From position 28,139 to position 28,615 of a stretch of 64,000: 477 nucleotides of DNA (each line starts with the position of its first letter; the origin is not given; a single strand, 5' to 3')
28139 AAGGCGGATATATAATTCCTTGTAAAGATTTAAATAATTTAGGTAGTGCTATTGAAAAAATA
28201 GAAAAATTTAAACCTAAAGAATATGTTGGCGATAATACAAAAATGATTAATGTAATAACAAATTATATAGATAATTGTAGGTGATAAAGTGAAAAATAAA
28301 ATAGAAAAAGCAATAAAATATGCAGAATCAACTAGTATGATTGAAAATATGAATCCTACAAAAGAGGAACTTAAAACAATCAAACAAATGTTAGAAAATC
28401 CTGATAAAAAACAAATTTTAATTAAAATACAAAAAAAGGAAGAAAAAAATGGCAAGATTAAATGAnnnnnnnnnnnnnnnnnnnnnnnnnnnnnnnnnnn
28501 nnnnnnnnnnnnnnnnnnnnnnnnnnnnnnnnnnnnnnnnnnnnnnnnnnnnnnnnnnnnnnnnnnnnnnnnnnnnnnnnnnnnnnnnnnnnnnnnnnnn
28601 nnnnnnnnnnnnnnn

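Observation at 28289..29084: FicT/FicA-type toxin-antitoxin pair at the boundary between the glycopolymer locus and pcrA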

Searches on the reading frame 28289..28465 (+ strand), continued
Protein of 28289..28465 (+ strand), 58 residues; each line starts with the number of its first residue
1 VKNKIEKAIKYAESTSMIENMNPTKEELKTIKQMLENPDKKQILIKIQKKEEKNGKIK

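Call 70: search_dna_similar(query=L082:8604-10175:-, collection=phages, mode=protein, max_rows=12)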
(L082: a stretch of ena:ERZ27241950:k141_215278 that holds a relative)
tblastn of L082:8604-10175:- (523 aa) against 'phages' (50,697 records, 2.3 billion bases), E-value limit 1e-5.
Records with a match: 542; places in all: 678; records where one place covers at least 80% of the query: 104.
Best place of each record, by identity: <60% 542.
By first word of the organism name: Streptococcus 138; Bacteriophage 65; Bacillus 52; Staphylococcus 42; Arthrobacter 27; Paenibacillus 25; Clostridium 24; Enterococcus 14; Mycobacterium 14; Lactococcus 11; and 51 more.
By host as written in the record: - 100; Arthrobacter globiformis B-2979 24; Bacillus anthracis 16; Enterococcus faecalis 14; Streptococcus suis 11; Paenibacillus larvae 10; Paenibacillus larvae ATCC 9545 9; Mycobacterium smegmatis mc2 155 9; and 220 more.
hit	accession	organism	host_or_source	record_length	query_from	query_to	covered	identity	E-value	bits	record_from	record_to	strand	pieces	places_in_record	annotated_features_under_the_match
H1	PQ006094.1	bajarodcaudo virus 3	Neotoma bryanti feces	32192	36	522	93%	38.0%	1e-92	315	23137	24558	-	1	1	integrase | hypothetical protein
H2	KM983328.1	Clostridium phage phiCT453B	Clostridium tetani ATCC 453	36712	39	440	77%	32.9%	1e-35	148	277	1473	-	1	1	serine recombinase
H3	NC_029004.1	Clostridium phage phiCT453B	Clostridium tetani ATCC 453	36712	39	440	77%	32.9%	1e-35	148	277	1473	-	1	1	integrase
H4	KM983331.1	Clostridium phage phiCT19406B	Clostridium tetani ATCC 19406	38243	39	440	77%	32.9%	1e-35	148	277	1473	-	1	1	serine recombinase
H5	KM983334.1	Clostridium phage phiCTC2B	Clostridium tetani C2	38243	39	440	77%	32.9%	1e-35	148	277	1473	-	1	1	serine recombinase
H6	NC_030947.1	Clostridium phage phiCT19406B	Clostridium tetani ATCC 19406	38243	39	440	77%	32.9%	1e-35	148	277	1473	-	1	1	integrase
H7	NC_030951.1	Clostridium phage phiCTC2B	Clostridium tetani C2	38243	39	440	77%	32.9%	1e-35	148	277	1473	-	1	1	integrase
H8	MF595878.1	Caldibacillus phage CBP1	Caldibacillus debilis GB1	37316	40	523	93%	26.6%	3e-22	107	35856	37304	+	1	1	site-specific recombinase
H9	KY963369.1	Bacillus phage Tavor_SA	Bacillus anthracis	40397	40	490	86%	27.6%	3e-22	107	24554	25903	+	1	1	site-specific recombinase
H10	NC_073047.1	Bacillus phage Tavor_SA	Bacillus anthracis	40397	40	490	86%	27.6%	3e-22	107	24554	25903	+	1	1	site-specific recombinase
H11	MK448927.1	Streptococcus phage Javan394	Streptococcus parauberis KRS-02083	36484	39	520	92%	25.7%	1e-26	120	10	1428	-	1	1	integrase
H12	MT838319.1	Bacteriophage sp.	human fecal samples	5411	40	490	86%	27.4%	1e-28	126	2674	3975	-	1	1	record has no annotation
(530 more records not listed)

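Call 71: predict_structure(alignment_id=A4)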
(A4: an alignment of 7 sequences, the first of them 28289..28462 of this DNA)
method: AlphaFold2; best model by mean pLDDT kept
length: 58 residues; sequences in the alignment: 7
mean_pLDDT: 69.6   pTM: 0.32
mean pLDDT of the five models: 69.6, 65.9, 64.4, 63.8, 60.5
residues with pLDDT >= 90: 0; 70-90: 35; 50-70: 21; < 50: 2
segments of 3 or more residues with pLDDT < 50: none
pLDDT, mean of each block of 10 residues (from residue 1): 73 62 73 77 74 56
secondary structure, 60 per line:
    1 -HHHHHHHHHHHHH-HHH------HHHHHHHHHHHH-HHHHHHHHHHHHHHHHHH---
elements in order: H2-14 H25-36 H38-55

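Call 73: fold_search(model_id=the predicted structure, library=pdb)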
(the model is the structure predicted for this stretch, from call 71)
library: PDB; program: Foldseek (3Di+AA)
matches with E <= 10: 1; with E <= 0.001: 0
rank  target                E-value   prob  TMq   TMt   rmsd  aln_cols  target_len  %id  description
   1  4xz7_A                9.1e+00  0.04  0.28  0.05   8.0        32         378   25  Crystal structure of a TGase (released 2015-06-24)

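Call 78: search_protein_families(library=pfam, proteins=[L082:8604-10175:-], max_evalue=0.01)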
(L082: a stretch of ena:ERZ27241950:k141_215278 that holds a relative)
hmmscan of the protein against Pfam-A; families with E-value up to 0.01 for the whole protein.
L082:8604-10175:- (523 aa): 3 families
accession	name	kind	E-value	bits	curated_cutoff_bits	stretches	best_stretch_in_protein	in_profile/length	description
PF07508.19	Recombinase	-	3.7e-25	88.6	21.1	1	224-321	2-101/102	Recombinase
PF00239.26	Resolvase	-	6.7e-23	81.8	23.3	1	39-190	1-144/145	Resolvase, N terminal domain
PF13408.12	Zn_ribbon_recom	-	5.4e-06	27.1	25.3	1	338-389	1-58/58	Recombinase zinc beta ribbon domain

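Call 79: find_encoding_contigs(protein=P0005, flank=3000, max_places=3)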
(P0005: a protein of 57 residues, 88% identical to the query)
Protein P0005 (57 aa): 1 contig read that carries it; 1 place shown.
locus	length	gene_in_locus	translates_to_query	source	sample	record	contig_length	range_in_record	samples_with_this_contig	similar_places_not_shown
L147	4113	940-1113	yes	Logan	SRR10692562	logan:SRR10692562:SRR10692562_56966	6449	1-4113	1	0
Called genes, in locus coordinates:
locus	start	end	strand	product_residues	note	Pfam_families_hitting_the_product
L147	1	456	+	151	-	?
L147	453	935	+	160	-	PF04101:Glyco_tran_28_C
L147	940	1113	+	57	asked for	-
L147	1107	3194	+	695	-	PF00580:UvrD-helicase, PF01443:Viral_helicase1 (faint), PF13245:AAA_19, PF13604:AAA_30 (faint), PF13087:AAA_12 (faint), PF13361:UvrD_C, PF13538:UvrD_C_2, PF21196:PcrA_UvrD_tudor (weak)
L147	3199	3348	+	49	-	-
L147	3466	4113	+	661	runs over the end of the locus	PF22745:Nlig-Ia, PF01653:DNA_ligase_aden, PF03120:OB_DNA_ligase, PF03119:DNA_ligase_ZBD, PF12826:HHH_2, PF14520:HHH_5 (weak), PF00533:BRCT, PF12738:PTCB-BRCT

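Call 85: find_homologous_proteins(query=A1, max_evalue=0.001)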
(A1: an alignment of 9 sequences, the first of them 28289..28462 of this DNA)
Query A1 (9 sequences) (58 aa, profile of the alignment): 32 proteins with E <= 0.001 among 994 candidates.
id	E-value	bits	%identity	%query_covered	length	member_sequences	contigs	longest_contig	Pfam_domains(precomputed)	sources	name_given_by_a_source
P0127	3.3e-24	103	53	91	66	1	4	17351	-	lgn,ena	-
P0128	1.0e-22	98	45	86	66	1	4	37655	-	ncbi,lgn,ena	-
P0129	1.4e-22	97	45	86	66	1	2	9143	-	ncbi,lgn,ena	-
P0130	1.9e-22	97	46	90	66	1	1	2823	-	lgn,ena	-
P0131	2.9e-22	96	45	86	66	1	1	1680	-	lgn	-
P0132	1.3e-21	94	45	86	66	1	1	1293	-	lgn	-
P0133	1.8e-20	91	43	91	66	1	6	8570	-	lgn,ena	-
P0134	4.8e-20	89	40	72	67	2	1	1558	-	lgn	-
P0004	6.5e-19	86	90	100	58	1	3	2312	-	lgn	-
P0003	8.2e-19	85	90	100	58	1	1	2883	-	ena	-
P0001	7.7e-18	82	98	100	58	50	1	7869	-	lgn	-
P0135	8.9e-18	82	40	93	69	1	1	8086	-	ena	-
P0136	9.0e-18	82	40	93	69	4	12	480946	-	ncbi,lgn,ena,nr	ncbi:MAG: hypothetical protein IKG58_02710 [Bacilli bacterium]|nr:hypothetical protein [Bacilli bact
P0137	4.0e-17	80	42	91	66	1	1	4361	-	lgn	-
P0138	4.4e-17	80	36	93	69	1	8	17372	-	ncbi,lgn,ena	-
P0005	1.3e-14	72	88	98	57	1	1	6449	-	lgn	-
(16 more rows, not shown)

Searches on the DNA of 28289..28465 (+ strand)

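Call 39: search_dna_similar(query=L082:8590-16177:+, collection=phages, mode=near, max_rows=10)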
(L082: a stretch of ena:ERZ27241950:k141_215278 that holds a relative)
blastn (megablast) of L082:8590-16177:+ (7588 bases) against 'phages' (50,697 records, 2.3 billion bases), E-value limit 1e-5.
No match.
